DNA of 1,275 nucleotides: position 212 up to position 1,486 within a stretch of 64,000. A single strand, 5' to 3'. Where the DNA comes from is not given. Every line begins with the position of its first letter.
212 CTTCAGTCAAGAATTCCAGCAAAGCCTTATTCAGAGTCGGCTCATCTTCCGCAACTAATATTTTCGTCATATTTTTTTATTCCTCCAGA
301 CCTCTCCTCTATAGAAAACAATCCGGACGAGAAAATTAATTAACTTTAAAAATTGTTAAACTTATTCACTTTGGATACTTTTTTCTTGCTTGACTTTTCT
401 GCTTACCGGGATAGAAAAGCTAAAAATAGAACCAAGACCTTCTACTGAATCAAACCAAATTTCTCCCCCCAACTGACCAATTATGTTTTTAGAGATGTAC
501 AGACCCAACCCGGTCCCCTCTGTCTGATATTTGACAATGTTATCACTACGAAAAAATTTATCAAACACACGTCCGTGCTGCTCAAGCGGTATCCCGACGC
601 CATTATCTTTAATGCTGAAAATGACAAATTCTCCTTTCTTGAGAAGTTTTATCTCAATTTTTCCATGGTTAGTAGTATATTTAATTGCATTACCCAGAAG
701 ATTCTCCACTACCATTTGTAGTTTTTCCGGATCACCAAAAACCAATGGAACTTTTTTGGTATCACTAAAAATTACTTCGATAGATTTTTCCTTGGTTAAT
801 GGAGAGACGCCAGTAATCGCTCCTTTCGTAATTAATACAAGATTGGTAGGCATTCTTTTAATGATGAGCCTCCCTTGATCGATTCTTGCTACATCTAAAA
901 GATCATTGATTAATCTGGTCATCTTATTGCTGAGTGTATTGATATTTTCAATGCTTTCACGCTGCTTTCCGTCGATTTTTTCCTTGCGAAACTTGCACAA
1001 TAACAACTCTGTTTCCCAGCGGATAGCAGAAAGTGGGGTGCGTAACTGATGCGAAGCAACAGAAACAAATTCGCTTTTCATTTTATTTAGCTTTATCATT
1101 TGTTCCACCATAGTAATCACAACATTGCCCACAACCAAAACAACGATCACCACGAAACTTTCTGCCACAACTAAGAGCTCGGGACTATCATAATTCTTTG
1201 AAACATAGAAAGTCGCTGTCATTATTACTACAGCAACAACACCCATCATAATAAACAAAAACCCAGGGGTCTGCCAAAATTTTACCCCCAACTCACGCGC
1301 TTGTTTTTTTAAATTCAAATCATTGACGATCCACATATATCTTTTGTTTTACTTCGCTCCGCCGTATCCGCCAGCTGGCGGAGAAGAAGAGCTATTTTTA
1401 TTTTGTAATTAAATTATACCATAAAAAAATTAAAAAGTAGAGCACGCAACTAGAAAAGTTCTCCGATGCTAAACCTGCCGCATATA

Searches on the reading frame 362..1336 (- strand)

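Call 112: search_protein_families(library=pfam, proteins=[window:362-1336:-], max_evalue=0.001)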
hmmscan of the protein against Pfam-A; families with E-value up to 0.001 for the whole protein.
window:362-1336:- (324 aa): 3 families
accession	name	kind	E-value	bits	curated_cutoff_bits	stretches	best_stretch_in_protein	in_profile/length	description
PF02518.31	HATPase_c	-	2.3e-28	99.3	26.4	1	201-312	1-110/111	Histidine kinase-, DNA gyrase B-, and HSP90-like ATPase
PF00512.31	HisKA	-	1.2e-17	64.1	26.9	1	86-155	1-66/66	His Kinase A (phospho-acceptor) domain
PF14501.12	HATPase_c_5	-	0.00055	20.2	22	0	206-299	6-92/102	GHKL domain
